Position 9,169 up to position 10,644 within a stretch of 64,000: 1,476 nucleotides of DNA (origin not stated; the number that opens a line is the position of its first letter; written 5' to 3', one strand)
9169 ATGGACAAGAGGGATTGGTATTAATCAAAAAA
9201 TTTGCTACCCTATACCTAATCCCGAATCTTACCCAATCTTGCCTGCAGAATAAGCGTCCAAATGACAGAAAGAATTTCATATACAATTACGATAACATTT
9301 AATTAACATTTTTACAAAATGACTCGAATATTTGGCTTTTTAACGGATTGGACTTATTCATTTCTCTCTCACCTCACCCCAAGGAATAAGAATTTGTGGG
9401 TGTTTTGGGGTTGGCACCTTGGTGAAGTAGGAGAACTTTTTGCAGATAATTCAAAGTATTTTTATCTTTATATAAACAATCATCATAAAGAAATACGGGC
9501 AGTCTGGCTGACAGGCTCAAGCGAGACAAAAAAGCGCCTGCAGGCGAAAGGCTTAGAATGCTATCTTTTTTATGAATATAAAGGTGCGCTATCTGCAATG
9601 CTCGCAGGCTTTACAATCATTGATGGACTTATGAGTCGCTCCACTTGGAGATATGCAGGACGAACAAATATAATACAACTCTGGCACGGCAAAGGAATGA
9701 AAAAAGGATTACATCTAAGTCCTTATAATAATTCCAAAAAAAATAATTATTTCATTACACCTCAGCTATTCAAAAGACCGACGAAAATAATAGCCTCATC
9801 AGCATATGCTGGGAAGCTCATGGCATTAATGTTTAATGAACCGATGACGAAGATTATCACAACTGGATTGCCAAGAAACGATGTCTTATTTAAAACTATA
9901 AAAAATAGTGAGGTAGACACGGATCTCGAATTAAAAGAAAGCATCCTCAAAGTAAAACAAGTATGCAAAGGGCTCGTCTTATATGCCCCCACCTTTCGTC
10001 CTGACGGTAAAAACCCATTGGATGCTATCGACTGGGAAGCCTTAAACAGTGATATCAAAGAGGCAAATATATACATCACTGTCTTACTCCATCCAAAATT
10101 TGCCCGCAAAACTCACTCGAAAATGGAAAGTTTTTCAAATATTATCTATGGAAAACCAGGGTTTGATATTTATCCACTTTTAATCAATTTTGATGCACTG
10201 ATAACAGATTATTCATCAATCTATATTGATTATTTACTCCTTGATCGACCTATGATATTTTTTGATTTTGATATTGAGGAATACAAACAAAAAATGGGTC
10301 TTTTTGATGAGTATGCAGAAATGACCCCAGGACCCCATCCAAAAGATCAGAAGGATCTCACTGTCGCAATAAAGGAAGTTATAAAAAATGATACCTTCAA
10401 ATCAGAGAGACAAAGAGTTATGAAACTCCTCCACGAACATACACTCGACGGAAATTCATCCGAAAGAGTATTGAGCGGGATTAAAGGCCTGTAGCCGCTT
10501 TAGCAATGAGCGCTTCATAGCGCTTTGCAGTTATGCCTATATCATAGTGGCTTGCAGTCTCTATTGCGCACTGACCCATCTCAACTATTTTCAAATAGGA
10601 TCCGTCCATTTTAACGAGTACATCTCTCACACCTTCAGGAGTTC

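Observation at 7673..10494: LicC-like nucleotidyltransferase and TagF-like glycerophosphotransferase placed opposite the phosphonate operon; a second route to activate and transfer a phospho head group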

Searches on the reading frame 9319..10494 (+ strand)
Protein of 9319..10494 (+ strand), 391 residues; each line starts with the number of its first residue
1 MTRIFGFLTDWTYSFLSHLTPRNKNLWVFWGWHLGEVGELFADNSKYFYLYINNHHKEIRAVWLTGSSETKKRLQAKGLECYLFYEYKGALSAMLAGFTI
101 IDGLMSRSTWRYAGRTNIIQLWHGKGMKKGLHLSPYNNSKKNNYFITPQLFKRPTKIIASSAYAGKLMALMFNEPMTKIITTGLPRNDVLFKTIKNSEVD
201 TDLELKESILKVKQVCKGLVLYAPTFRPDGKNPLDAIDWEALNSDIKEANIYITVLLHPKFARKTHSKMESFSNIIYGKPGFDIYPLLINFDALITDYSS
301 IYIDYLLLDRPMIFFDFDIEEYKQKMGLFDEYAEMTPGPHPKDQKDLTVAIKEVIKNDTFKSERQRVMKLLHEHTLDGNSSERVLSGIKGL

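Call 4: search_protein_families(library=pfam, proteins=[window:9319-10494:+], max_evalue=0.01)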
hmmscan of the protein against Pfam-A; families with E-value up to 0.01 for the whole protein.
window:9319-10494:+ (391 aa): 1 family
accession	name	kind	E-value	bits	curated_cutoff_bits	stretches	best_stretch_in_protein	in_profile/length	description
PF04464.20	Glyphos_transf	-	2e-56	192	22.1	1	38-388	23-365/367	CDP-Glycerol:Poly(glycerophosphate) glycerophosphotransferase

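Call 6: search_protein_families(library=ncbifam, proteins=[window:9319-10494:+], max_evalue=0.01)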
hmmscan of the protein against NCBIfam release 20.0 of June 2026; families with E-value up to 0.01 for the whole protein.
window:9319-10494:+ (391 aa): 3 families
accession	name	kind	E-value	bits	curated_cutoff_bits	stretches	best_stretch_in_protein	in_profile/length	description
NF041712.1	techglyph_taseTarF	equivalog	1.2e-28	100.2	550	1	22-386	24-384/388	teichoic acid glycerol-phosphate transferase TarF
NF041713.1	Tar_polymTarL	equivalog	2.2e-28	99.3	1000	1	112-386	289-557/562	teichoic acid ribitol-phosphate polymerase TarL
NF041711.1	TagprimaseTarB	equivalog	5.1e-16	58.9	500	1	110-361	107-338/362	teichoic acid glycerol-phosphate primase TarB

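Call 15: search_solved_structures(query=window:9319-10494:+, max_evalue=0.001, show_alignments=2)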
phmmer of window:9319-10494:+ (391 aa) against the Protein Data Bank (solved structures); distinct sequences matched with E-value up to 0.001: 7.
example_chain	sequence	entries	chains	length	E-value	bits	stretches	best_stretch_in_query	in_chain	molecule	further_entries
8va1_A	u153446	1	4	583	9.4e-23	84.2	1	109-388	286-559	Teichoic acid ribitol-phosphate polymerase TarL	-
3l7m_A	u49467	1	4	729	1.5e-14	57.2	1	38-354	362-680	Teichoic acid biosynthesis protein F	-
3l7i_A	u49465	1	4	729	1.8e-14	57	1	38-354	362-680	Teichoic acid biosynthesis protein F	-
3l7j_A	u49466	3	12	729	1.3e-13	54.1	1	38-354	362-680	Teichoic acid biosynthesis protein F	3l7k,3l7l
8qoy_A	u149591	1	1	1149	3.6e-09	39.5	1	120-369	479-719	TagF-like capsule polymerase Cps3D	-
9h50_A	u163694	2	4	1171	2.5e-07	33.5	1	42-347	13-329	Bcs3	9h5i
8a0c_A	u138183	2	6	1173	2.6e-07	33.4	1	42-347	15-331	Bcs3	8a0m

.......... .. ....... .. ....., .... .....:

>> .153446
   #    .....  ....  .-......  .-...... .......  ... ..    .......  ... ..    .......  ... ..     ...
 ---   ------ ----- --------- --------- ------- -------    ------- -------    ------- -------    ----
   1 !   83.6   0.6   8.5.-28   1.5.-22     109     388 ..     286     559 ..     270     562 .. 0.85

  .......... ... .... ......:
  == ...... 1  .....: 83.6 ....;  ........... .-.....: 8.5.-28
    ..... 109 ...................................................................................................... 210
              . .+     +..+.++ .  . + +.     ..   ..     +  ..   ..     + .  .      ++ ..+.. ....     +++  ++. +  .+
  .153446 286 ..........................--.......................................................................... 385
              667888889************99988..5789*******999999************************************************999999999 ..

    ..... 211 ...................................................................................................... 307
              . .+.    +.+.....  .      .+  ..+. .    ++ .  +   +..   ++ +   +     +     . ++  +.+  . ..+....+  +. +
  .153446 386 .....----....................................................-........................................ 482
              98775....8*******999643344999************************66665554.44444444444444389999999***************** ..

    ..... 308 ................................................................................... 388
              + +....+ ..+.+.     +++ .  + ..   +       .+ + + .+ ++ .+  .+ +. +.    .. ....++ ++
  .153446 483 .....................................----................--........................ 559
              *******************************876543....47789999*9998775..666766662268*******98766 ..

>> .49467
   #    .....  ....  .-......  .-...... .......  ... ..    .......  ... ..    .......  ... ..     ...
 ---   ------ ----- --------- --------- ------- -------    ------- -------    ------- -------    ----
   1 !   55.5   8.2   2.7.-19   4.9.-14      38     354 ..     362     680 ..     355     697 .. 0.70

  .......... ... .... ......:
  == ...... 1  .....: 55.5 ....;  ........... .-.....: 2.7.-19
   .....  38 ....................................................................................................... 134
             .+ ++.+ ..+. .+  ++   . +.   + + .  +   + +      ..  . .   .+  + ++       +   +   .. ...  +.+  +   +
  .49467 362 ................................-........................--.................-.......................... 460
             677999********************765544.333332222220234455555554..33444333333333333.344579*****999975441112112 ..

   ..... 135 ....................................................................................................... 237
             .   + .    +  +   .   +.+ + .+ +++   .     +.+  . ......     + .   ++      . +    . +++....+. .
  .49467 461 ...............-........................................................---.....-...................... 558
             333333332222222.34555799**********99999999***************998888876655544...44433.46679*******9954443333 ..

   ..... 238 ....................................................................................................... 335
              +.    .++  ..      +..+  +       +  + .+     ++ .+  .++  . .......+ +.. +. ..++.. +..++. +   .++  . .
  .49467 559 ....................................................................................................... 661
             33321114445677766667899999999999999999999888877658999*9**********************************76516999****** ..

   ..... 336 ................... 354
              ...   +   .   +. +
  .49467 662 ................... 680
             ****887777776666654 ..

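Call 56: find_homologous_proteins(query=window:9319-10494:+, max_evalue=1e-10)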
Query window:9319-10494:+ (391 aa): 5092 proteins with E <= 1e-10 among 8000 candidates; the best 120 are listed.
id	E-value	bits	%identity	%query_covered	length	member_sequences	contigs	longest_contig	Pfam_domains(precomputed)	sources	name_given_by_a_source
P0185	2.3e-267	904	100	100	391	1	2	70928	PF04464.21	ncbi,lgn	ncbi:MAG: CDP-glycerol glycerophosphotransferase family protein [Patescibacteria group bacterium]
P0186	9.3e-107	376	49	95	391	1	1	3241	PF04464.21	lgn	-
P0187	1.9e-105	371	47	99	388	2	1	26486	PF04464.21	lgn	-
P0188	3.8e-104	367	46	98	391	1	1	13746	PF04464.21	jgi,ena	-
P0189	1.6e-103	365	46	96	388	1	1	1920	PF04464.21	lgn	-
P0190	2.5e-103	364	44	98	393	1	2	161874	PF04464.21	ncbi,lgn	-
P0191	6.4e-103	363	45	96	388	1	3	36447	PF04464.21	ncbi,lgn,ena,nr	ncbi:CDP-glycerol glycerophosphotransferase family protein [Candidatus Kaiserbacteria bacterium]|nr:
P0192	1.7e-102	362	45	99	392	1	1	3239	PF04464.21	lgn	-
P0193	3.2e-102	361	46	95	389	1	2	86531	PF04464.21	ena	-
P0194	7.3e-102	360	46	99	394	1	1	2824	PF04464.21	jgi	-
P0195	2.0e-101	358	46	98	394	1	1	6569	PF02350.26,PF04464.21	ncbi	-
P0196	4.2e-101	357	44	98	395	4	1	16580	PF04464.21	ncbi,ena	-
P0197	5.4e-101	357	44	95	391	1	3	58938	PF04464.21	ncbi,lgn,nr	ncbi:MAG: CDP-glycerol glycerophosphotransferase family protein [Candidatus Pacebacteria bacterium]|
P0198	1.0e-98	349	44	98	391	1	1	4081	PF04464.21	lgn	-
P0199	1.1e-98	349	44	97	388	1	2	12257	PF04464.21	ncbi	-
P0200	1.3e-98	349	45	94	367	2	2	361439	PF04464.21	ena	-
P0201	3.2e-97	344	44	96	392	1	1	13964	PF04464.21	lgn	-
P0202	5.8e-97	343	42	99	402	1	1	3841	PF04464.21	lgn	-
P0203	6.8e-97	343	43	95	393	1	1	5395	PF04464.21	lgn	-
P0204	1.6e-96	342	44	95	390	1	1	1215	PF04464.21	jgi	jgi:CDP-glycerol glycerophosphotransferase (TagB/SpsB family)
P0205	8.4e-96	340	42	98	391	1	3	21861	PF04464.21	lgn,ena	-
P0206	5.2e-95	337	42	97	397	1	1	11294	PF04464.21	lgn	-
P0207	5.3e-95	337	43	96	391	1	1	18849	PF04464.21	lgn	-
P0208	1.6e-94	335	44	96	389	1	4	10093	PF04464.21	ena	-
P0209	2.9e-94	335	43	96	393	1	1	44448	PF04464.21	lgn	-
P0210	3.0e-94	335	44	100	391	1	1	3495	PF04464.21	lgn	-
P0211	4.3e-94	334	43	95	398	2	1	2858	PF04464.21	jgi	-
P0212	2.1e-93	332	41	96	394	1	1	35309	PF04464.21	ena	-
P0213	9.4e-92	326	41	97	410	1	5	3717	PF04464.21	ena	-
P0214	9.9e-92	326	43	96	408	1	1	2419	PF04464.21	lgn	-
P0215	9.0e-91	323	40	96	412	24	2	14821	PF04464.21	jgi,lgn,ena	-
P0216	3.5e-90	321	40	98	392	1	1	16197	PF04464.21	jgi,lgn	jgi:CDP-glycerol glycerophosphotransferase (TagB/SpsB family)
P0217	8.4e-90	320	40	99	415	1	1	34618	PF04464.21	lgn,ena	-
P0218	1.2e-89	319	43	92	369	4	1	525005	PF04464.21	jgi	jgi:CDP-glycerol glycerophosphotransferase (TagB/SpsB family)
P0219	1.3e-89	319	42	96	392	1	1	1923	PF04464.21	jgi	jgi:CDP-glycerol glycerophosphotransferase (TagB/SpsB family)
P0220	4.8e-89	317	41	97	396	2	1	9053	PF04464.21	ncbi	ncbi:MAG: CDP-glycerol glycerophosphotransferase family protein [Candidatus Spechtbacterales bacteri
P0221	1.2e-88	316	41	99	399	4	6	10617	PF04464.21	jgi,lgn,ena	-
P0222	1.5e-88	316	41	96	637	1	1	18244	PF00483.30,PF20202.5,PF04464.21,PF12804.14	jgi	jgi:CDP-glycerol glycerophosphotransferase (TagB/SpsB family)/choline kinase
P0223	1.6e-88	316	44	94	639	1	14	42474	PF00483.30,PF20202.5,PF04464.21,PF12804.14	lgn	-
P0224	3.1e-88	315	40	98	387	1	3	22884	PF04464.21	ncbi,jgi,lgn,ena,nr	ncbi:MAG TPA: CDP-glycerol glycerophosphotransferase family protein [Candidatus Magasanikbacteria ba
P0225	2.2e-87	312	42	98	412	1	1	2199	PF04464.21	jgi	-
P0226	3.0e-87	312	42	98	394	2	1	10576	PF04464.21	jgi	-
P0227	9.6e-87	310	40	95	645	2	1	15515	PF00483.30,PF20202.5,PF04464.21,PF12804.14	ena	-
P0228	1.8e-86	309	42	95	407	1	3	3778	PF04464.21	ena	-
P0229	5.6e-86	307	40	96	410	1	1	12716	PF04464.21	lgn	-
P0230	7.2e-86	307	41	96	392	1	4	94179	PF04464.21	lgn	-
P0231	1.0e-85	306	40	95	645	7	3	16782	PF00483.30,PF20202.5,PF04464.21,PF12804.14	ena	-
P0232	3.2e-85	305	40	96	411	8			PF04464.21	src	-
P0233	4.5e-85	304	40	95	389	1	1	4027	PF04464.21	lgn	-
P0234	2.5e-84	302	39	94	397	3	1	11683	PF04464.21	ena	-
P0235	3.7e-84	301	38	98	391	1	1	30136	PF04464.21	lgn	-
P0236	6.2e-84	301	36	98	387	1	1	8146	PF04464.21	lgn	-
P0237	7.8e-84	300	39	97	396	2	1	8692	PF04464.21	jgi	-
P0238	9.9e-84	300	41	95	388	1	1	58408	PF04464.21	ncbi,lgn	-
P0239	2.4e-83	299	38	95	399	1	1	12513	PF04464.21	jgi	jgi:CDP-glycerol glycerophosphotransferase (TagB/SpsB family)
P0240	3.8e-83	298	38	95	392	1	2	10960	PF04464.21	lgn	-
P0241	4.4e-83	298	38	99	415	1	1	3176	PF04464.21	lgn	-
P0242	5.5e-83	297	41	95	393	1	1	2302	PF04464.21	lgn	-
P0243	7.5e-83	297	39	96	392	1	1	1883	PF04464.21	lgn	-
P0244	1.3e-81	293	41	93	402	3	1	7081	PF04464.21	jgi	jgi:CDP-glycerol glycerophosphotransferase (TagB/SpsB family)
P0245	2.6e-81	292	39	96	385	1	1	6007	PF04464.21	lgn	-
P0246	2.9e-81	292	39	95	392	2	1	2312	PF04464.21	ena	-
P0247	4.6e-80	288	39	95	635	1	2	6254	PF00483.30,PF20202.5,PF04464.21,PF12804.14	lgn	-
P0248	1.5e-79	286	38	95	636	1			PF00483.30,PF20202.5,PF04464.21,PF12804.14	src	-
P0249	5.9e-79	284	39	96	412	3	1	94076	PF04464.21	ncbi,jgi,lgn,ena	ncbi:MAG: CDP-glycerol glycerophosphotransferase family protein [Patescibacteria group bacterium]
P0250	1.2e-78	283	40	95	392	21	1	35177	PF04464.21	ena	-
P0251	1.3e-77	280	39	96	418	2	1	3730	PF04464.21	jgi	-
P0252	1.6e-77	279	40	94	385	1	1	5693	PF04464.21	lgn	-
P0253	4.6e-77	278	37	96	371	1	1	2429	PF04464.21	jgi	-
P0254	3.2e-76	275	36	98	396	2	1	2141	PF04464.21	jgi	-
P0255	5.7e-76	274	38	96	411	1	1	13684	PF04464.21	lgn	-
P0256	4.6e-75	271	39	97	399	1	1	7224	PF04464.21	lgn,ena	-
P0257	6.8e-75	271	37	92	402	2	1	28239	PF04464.21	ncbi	-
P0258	8.0e-75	271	38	97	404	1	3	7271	PF04464.21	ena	-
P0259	1.7e-72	263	36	94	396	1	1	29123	PF04464.21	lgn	-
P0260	3.2e-72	262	37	99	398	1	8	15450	PF04464.21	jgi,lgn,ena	-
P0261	4.0e-71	258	36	98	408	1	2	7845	PF04464.21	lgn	-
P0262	4.4e-71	258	35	97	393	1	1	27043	PF04464.21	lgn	-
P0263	1.3e-70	257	37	89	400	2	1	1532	PF04464.21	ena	-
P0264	2.7e-70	256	35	98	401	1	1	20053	PF04464.21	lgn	-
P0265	3.2e-70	255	39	98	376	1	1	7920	PF04464.21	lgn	-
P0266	1.4e-69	253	35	95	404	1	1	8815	PF04464.21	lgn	-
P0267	3.4e-69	252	35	97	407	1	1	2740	PF04464.21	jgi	-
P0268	1.1e-68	250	37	96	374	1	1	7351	PF04464.21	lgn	-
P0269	1.1e-68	250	42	76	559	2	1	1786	PF00483.30,PF20202.5,PF04464.21,PF12804.14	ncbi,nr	ncbi:MAG: CDP-glycerol glycerophosphotransferase family protein, partial [Patescibacteria group bact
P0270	2.3e-68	249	39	96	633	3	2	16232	PF00483.30,PF20202.5,PF04464.21,PF12804.14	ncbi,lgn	-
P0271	7.6e-68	248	39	98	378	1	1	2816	PF04464.21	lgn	-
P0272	8.4e-68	247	35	98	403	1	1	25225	PF04464.21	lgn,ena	-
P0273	9.3e-68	247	36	98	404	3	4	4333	PF04464.21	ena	-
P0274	2.3e-67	246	37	95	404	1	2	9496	PF04464.21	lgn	-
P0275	4.6e-67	245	36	96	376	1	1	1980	PF04464.21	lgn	-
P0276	6.3e-67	245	36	95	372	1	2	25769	PF04464.21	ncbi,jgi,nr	ncbi:MAG TPA: CDP-glycerol glycerophosphotransferase family protein [Candidatus Paceibacterota bacte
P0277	1.3e-66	244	39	96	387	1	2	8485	PF04464.21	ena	-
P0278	2.7e-66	243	37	95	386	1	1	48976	PF04464.21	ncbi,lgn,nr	ncbi:CDP-glycerol glycerophosphotransferase family protein [Candidatus Wolfebacteria bacterium]|nr:C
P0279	8.8e-66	241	35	88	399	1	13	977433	PF04464.21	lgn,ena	-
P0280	1.9e-65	240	35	98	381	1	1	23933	PF04464.21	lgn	-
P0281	2.2e-65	240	39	99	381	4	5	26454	PF04464.21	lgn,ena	-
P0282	3.9e-65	239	40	73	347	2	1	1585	PF04464.21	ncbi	-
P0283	9.3e-65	237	36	95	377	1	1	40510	PF04464.21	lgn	-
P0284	1.6e-64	237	34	95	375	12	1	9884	PF04464.21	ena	-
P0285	2.2e-64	236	35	95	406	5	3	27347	PF04464.21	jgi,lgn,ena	-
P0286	4.5e-64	235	36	97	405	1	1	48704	PF04464.21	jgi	jgi:CDP-glycerol glycerophosphotransferase (TagB/SpsB family)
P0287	6.6e-64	235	36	96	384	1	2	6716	PF04464.21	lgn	-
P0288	6.5e-63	231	37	96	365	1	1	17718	PF04464.21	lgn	-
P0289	2.1e-62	230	38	95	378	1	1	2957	PF04464.21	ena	-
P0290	2.9e-62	229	37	97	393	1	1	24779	PF04464.21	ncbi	-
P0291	1.4e-61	227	38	97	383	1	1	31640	PF04464.21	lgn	-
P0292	1.8e-61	227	32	97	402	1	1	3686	PF04464.21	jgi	jgi:CDP-glycerol glycerophosphotransferase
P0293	2.7e-61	226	38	95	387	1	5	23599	PF04464.21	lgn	-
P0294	8.6e-61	224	41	73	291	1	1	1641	PF04464.21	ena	-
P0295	1.0e-60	224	36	96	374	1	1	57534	PF04464.21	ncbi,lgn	ncbi:MAG: CDP-glycerol glycerophosphotransferase family protein [Patescibacteria group bacterium]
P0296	1.6e-60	224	38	96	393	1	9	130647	PF04464.21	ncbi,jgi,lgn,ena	-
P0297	2.0e-60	223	36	94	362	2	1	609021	PF04464.21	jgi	-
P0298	2.8e-60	223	34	96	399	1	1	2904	PF04464.21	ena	-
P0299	7.5e-60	221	34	100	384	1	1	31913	PF04464.21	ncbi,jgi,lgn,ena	ncbi:MAG: CDP-glycerol glycerophosphotransferase family protein [Candidatus Paceibacterota bacterium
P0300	9.2e-60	221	45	62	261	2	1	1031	PF04464.21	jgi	jgi:CDP-glycerol glycerophosphotransferase (TagB/SpsB family)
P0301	9.4e-60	221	34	88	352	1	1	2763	PF04464.21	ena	-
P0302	1.2e-59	221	35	94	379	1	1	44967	PF04464.21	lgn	-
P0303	1.5e-59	220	35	94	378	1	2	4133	PF04464.21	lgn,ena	-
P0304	2.6e-59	219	35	95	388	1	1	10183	PF04464.21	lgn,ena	-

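Call 59: find_encoding_contigs(protein=P0223, flank=10000, max_places=1)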
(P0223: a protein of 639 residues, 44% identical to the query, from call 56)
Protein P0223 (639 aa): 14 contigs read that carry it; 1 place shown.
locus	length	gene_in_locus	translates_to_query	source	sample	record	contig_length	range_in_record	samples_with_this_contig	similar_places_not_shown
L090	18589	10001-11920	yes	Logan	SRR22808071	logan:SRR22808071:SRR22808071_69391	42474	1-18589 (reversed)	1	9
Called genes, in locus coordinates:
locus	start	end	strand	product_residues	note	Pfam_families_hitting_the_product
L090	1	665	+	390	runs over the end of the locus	PF07690:MFS_1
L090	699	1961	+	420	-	PF03952:Enolase_N, PF00113:Enolase_C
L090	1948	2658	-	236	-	PF00300:His_Phos_1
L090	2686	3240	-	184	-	PF01569:PAP2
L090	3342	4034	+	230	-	PF00072:Response_reg, PF00486:Trans_reg_C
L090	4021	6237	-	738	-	PF04932:Wzy_C, PF23914:TPR_CcmH_CycH (faint), PF13428:TPR_14 (faint), PF14559:TPR_19 (faint)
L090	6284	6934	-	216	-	PF13489:Methyltransf_23, PF08241:Methyltransf_11, PF13649:Methyltransf_25 (faint)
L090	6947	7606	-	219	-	PF02353:CMAS (weak), PF08003:Methyltransf_9 (weak), PF13489:Methyltransf_23, PF13847:Methyltransf_31, PF08241:Methyltransf_11, PF08242:Methyltransf_12, PF13649:Methyltransf_25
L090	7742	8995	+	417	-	PF01943:Polysacc_synt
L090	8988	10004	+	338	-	PF01135:PCMT (faint), PF05050:Methyltransf_21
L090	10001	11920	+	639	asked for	PF00483:NTP_transferase, PF12804:NTP_transf_3, PF20202:DUF6564, PF04464:Glyphos_transf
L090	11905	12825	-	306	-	PF00535:Glycos_transf_2, PF10111:Glyco_tranf_2_2, PF13641:Glyco_tranf_2_3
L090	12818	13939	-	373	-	PF13439:Glyco_transf_4, PF00534:Glycos_transf_1, PF20706:GT4-conflict (weak), PF13692:Glyco_trans_1_4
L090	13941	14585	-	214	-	PF08241:Methyltransf_11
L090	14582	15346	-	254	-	PF01522:Polysacc_deac_1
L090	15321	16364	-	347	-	PF00534:Glycos_transf_1, PF13692:Glyco_trans_1_4, PF13524:Glyco_trans_1_2 (weak)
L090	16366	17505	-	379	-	PF13439:Glyco_transf_4, PF20706:GT4-conflict (weak), PF00534:Glycos_transf_1, PF13692:Glyco_trans_1_4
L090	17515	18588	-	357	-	?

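Call 60: find_encoding_contigs(protein=P0270, flank=10000, max_places=1)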
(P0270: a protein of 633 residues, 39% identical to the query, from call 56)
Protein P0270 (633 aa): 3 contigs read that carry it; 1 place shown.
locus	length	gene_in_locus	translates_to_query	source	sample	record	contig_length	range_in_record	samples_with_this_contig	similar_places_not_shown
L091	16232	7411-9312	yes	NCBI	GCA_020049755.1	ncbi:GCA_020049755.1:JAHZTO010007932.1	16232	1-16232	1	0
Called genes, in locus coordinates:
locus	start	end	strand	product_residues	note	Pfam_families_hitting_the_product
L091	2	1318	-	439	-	?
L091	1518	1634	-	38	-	-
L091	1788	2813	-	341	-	PF01565:FAD_binding_4, PF02873:MurB_C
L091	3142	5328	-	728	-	PF04932:Wzy_C, PF13428:TPR_14 (faint), PF00515:TPR_1 (faint), PF13432:TPR_16 (faint), PF14559:TPR_19 (faint), PF07719:TPR_2 (faint), PF13176:TPR_7 (faint), PF13181:TPR_8 (faint)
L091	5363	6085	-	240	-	PF13489:Methyltransf_23, PF13847:Methyltransf_31, PF08241:Methyltransf_11, PF08242:Methyltransf_12, PF13649:Methyltransf_25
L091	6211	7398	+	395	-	PF01943:Polysacc_synt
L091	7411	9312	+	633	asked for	PF00483:NTP_transferase, PF12804:NTP_transf_3, PF20202:DUF6564, PF04464:Glyphos_transf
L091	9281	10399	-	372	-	PF13439:Glyco_transf_4, PF20706:GT4-conflict, PF00534:Glycos_transf_1, PF13692:Glyco_trans_1_4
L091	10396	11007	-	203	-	-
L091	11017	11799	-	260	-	PF05401:NodS (weak), PF13489:Methyltransf_23, PF13847:Methyltransf_31, PF08241:Methyltransf_11, PF08242:Methyltransf_12, PF13649:Methyltransf_25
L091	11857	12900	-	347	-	PF00534:Glycos_transf_1, PF13692:Glyco_trans_1_4, PF13524:Glyco_trans_1_2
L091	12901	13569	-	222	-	PF13489:Methyltransf_23 (weak), PF08241:Methyltransf_11, PF13649:Methyltransf_25 (weak)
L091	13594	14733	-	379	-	PF20706:GT4-conflict, PF00534:Glycos_transf_1, PF13692:Glyco_trans_1_4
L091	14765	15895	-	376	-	PF13439:Glyco_transf_4 (faint), PF13579:Glyco_trans_4_4, PF20706:GT4-conflict (weak), PF00534:Glycos_transf_1, PF13692:Glyco_trans_1_4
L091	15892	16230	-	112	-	?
